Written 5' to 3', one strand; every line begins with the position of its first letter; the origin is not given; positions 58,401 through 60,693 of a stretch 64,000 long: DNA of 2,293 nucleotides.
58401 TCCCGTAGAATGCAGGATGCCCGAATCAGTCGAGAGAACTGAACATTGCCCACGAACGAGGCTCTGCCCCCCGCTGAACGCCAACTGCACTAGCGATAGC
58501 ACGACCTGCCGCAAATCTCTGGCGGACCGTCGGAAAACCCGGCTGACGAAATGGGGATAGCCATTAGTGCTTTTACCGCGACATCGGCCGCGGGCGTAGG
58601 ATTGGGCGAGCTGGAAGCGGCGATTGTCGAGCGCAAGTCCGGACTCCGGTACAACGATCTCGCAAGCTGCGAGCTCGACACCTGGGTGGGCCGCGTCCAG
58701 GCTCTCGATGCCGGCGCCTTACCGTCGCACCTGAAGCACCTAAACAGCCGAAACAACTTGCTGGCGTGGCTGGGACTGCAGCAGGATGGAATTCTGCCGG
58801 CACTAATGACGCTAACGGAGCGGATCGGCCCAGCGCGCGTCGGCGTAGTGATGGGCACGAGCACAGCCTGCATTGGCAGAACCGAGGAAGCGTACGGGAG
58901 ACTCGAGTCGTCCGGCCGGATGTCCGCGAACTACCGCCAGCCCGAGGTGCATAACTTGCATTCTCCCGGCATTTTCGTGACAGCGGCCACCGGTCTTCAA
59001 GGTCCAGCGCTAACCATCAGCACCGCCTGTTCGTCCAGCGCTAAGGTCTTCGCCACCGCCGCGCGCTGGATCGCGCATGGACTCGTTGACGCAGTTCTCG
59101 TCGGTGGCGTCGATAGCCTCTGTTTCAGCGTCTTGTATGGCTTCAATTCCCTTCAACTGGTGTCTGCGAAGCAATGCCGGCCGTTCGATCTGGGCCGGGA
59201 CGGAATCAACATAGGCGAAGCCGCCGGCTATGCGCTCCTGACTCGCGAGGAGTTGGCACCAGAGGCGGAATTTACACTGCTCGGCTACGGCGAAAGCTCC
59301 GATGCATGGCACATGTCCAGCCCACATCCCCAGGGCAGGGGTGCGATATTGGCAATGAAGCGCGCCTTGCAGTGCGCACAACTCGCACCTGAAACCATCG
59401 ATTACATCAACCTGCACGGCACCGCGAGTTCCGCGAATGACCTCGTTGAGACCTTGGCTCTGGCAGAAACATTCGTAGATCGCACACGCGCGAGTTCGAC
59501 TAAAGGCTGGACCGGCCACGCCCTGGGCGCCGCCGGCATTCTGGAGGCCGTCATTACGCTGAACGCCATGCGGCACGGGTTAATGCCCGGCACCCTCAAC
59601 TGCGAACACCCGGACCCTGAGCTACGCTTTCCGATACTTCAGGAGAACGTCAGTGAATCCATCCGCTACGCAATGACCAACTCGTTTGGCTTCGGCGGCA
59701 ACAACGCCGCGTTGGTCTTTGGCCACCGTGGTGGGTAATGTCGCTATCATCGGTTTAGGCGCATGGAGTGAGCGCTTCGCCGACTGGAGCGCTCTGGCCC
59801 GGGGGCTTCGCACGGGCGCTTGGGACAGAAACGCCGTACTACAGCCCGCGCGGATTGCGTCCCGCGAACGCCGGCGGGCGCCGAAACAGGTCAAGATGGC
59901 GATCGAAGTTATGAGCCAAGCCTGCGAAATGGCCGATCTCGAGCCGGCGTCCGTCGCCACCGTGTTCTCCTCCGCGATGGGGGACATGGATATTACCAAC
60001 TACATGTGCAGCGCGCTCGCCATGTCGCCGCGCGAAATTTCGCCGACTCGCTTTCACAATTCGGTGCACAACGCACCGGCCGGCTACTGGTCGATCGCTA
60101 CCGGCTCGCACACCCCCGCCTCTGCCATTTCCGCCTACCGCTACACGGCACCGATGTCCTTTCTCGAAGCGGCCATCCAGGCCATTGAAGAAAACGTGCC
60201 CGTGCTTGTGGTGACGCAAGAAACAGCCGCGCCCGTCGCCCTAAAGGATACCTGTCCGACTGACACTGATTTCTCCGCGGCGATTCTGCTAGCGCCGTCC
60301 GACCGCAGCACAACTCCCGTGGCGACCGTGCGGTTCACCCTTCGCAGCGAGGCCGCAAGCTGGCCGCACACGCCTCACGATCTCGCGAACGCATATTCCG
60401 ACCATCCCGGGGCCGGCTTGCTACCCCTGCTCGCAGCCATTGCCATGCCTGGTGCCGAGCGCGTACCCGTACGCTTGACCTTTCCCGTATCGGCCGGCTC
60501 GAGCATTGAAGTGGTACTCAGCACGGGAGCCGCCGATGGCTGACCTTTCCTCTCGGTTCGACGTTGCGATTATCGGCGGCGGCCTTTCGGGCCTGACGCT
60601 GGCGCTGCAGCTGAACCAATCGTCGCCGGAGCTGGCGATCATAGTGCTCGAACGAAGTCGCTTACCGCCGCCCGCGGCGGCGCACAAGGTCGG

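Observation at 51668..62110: Reduced, lower-GC aryl-polyene/xanthomonadin-like PKS-lipid island lacking starter-ligase and export genes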

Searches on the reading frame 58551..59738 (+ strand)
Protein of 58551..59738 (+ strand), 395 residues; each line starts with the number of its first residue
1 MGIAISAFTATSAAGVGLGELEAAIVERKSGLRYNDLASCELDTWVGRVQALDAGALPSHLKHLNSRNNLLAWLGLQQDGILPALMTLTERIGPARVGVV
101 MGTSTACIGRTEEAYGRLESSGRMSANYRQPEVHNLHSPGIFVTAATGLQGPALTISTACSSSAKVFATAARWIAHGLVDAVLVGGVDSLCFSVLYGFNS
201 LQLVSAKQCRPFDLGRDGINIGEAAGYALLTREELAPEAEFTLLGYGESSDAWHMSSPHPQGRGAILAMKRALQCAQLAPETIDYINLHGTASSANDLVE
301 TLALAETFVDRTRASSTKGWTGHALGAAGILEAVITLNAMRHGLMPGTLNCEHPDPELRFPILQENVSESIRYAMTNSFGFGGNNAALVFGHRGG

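Call 5: search_protein_families(library=pfam, proteins=[window:58551-59738:+], max_evalue=0.01)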
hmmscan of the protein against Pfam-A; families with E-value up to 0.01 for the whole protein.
window:58551-59738:+ (395 aa): 3 families
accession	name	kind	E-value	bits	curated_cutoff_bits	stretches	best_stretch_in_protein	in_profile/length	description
PF02801.28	Ketoacyl-synt_C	-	6e-29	100.9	20.8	1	243-352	4-119/119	Beta-ketoacyl synthase, C-terminal domain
PF00109.32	ketoacyl-synt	-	2.3e-22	80.3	20.8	1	92-235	111-251/252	Beta-ketoacyl synthase, N-terminal domain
PF00108.29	Thiolase_N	-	8.6e-05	22.5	26.4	1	150-190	75-115/260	Thiolase, N-terminal domain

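Call 7: search_protein_families(library=ncbifam, proteins=[window:58551-59738:+], max_evalue=0.001)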
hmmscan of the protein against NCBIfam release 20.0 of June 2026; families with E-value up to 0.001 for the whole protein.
window:58551-59738:+ (395 aa): 30 families (the best 25 are shown)
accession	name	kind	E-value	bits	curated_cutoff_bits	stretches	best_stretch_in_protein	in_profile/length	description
NF006618.0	PRK09185.1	subfamily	1.8e-145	484.9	407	1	3-392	5-392/394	beta-ketoacyl-ACP synthase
NF005589.0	PRK07314.1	subfamily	1.7e-69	234.6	387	1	91-391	95-410/413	beta-ketoacyl-ACP synthase II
TIGR03150.1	fabF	equivalog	9.6e-69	232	493.75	1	91-390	92-406/407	beta-ketoacyl-ACP synthase II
NF004970.0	PRK06333.1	subfamily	4.4e-59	200.4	525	1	94-391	107-420/424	beta-ketoacyl-ACP synthase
NF006274.0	PRK08439.1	equivalog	6.8e-54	183.2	621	1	140-390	142-403/406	beta-ketoacyl-ACP synthase II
NF058662.1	cispenta_AmcF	equivalog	4.4e-52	177.3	325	1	128-391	97-368/369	cispentacin biosynthesis acyltransferase subunit AmcF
NF005916.1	PRK07910.1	equivalog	2.5e-51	174.9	560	1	93-392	104-417/418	KasA/KasB family beta-ketoacyl-ACP synthase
NF006587.0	PRK09116.1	equivalog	7.4e-51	173.2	470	1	91-391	95-405/408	beta-ketoacyl-ACP synthase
NF004618.0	PRK05952.1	equivalog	8.2e-51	173.1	455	1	96-392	80-382/384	beta-ketoacyl-ACP synthase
NF006434.0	PRK08722.1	equivalog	3.6e-48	164.5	759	1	94-391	98-412/414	beta-ketoacyl-ACP synthase II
NF005076.0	PRK06501.1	equivalog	7.9e-45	153.5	629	1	146-392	161-422/425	beta-ketoacyl-ACP synthase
NF005490.0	PRK07103.1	equivalog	1.6e-44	152.6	445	1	138-391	148-411/414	polyketide beta-ketoacyl:acyl carrier protein synthase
NF005935.0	PRK07967.1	equivalog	2.4e-44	151.8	630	1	5-391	6-402/406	beta-ketoacyl-ACP synthase I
NF045894.1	PKS_plus_SDR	equivalog_domain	1e-26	93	1740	1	146-389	159-423/1515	type I polyketide synthase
NF053555.1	prodigi_MBC_PigJ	equivalog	3.2e-24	85.2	900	1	147-390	500-756/759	prodigiosin MBC biosynthesis protein PigJ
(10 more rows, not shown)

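Call 50: search_protein_families(library=pfam, max_evalue=1, proteins=[L086:4573-5220:-, L086:4241-4456:+, L086:1286-1714:+, L086:3-1118:+])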
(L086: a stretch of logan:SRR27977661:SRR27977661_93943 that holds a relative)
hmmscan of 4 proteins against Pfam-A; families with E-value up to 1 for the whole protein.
L086:4573-5220:- (215 aa): 2 families
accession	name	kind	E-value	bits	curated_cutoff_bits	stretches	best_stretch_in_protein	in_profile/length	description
PF03923.18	Lipoprotein_16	-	0.0011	19.1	25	1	99-208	44-148/159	Uncharacterized lipoprotein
PF12452.13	DUF3685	-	0.23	11.6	25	1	43-88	44-89/192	Protein of unknown function (DUF3685)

L086:4241-4456:+ (71 aa): 0 families

L086:1286-1714:+ (142 aa): 1 family
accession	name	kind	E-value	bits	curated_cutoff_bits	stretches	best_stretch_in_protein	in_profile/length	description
PF19574.5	LolA_3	-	3.8e-13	49.6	23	1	1-122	34-156/192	Outer membrane lipoprotein carrier protein LolA-like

L086:3-1118:+ (371 aa): 2 families
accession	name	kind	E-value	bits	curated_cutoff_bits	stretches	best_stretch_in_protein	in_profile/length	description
PF00501.34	AMP-binding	-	1.6e-17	63.9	29.9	1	44-214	156-338/384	AMP-binding enzyme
PF13193.12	AMP-binding_C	-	9.4e-05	23.7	24.5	1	278-344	4-76/76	AMP-binding enzyme C-terminal domain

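Call 52: search_solved_structures(query=window:58551-59738:+, max_evalue=1e-20)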
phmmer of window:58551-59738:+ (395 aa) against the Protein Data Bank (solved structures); distinct sequences matched with E-value up to 1e-20: 78 (the best 60 are shown).
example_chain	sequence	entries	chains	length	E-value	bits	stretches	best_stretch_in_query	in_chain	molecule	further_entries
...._B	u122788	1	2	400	2.2e-74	254.3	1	3-392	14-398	Putative 3-oxoacyl-[ACP] synthase FabV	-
6qsp_A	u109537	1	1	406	5.1e-67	230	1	47-391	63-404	Beta-ketoacyl synthase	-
1j3n_A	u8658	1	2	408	1.2e-59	205.8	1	8-390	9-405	3-oxoacyl-(acyl-carrier protein) synthase II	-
1ox0_A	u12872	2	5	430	1.5e-51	179.1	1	90-390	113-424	Beta ketoacyl-acyl carrier protein synthase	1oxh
2rjt_A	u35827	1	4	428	4.7e-51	177.5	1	93-390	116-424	Beta-ketoacyl-ACP synthase II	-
2alm_A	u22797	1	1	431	2.8e-50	174.9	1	90-390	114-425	3-oxoacyl-(acyl-carrier-protein) synthase II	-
1w0i_A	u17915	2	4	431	4.6e-49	170.9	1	93-391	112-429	3-OXOACYL CARRIER PROTEIN SYNTHASE | 3-OXOACYL-[ACYL-CARRIER-PROTEIN] SYNTHASE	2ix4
8z5c_A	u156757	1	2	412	2.9e-48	168.3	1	78-390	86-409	3-oxoacyl-[acyl-carrier-protein] synthase 2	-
8z5d_A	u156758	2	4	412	2.2e-47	165.4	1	78-390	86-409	3-oxoacyl-[acyl-carrier-protein] synthase 2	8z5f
8z5e_A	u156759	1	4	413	2.2e-47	165.4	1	78-390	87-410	3-oxoacyl-[acyl-carrier-protein] synthase 2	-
4jga_A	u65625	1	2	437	3.1e-47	164.9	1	95-390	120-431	3-oxoacyl-[acyl-carrier-protein] synthase 2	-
4r8e_A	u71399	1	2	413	3.5e-47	164.7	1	86-390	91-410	3-oxoacyl-[acyl-carrier-protein] synthase 2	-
4jrh_A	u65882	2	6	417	1.3e-46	162.9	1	93-391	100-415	3-oxoacyl-[acyl-carrier-protein] synthase 2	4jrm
1b3n_A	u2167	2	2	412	4.1e-46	161.2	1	88-390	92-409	PROTEIN (KETOACYL ACYL CARRIER PROTEIN SYNTHASE 2) | BETA-KETOACYL ACP SYNTHASE II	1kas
6okg_A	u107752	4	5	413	4.1e-46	161.2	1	88-390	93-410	3-oxoacyl-[acyl-carrier-protein] synthase 2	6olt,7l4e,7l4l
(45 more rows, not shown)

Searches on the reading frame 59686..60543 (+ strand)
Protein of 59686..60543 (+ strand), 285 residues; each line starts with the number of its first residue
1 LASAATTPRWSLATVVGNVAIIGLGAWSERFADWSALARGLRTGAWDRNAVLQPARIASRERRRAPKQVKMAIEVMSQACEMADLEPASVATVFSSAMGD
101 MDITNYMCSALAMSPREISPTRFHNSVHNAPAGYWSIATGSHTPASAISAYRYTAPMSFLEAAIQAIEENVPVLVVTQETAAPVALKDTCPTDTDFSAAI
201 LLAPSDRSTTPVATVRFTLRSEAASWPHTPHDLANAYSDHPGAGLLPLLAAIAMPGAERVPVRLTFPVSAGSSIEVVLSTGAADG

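Call 5: search_protein_families(library=pfam, proteins=[window:59686-60543:+], max_evalue=0.01)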
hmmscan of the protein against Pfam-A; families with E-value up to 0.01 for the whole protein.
window:59686-60543:+ (285 aa): 2 families
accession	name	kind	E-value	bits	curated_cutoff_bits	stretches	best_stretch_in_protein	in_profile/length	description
PF13723.12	Ketoacyl-synt_2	-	1.3e-22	80.9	25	1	49-212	14-173/223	Beta-ketoacyl synthase, N-terminal domain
PF00109.32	ketoacyl-synt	-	0.0001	22.4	20.8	1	56-170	77-191/252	Beta-ketoacyl synthase, N-terminal domain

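Call 7: search_protein_families(library=ncbifam, proteins=[window:59686-60543:+], max_evalue=0.001)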
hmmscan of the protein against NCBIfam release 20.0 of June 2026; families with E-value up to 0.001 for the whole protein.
window:59686-60543:+ (285 aa): 2 families
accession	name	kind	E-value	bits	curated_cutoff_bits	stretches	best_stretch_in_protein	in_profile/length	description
TIGR03150.1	fabF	equivalog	1.2e-05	24.2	493.75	1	56-177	59-185/407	beta-ketoacyl-ACP synthase II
NF004970.0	PRK06333.1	subfamily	0.00029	19.8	525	1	47-180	60-200/424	beta-ketoacyl-ACP synthase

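Call 56: search_solved_structures(query=window:59686-60543:+, max_evalue=0.01, show_alignments=1)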
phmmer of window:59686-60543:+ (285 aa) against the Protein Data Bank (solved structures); distinct sequences matched with E-value up to 0.01: 2.
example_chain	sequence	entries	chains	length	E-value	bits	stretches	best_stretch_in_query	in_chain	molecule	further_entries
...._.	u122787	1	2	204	6.4e-05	25.8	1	58-193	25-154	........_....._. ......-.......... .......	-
6qsp_B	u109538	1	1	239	0.00021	24.1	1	32-164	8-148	Uncharacterized protein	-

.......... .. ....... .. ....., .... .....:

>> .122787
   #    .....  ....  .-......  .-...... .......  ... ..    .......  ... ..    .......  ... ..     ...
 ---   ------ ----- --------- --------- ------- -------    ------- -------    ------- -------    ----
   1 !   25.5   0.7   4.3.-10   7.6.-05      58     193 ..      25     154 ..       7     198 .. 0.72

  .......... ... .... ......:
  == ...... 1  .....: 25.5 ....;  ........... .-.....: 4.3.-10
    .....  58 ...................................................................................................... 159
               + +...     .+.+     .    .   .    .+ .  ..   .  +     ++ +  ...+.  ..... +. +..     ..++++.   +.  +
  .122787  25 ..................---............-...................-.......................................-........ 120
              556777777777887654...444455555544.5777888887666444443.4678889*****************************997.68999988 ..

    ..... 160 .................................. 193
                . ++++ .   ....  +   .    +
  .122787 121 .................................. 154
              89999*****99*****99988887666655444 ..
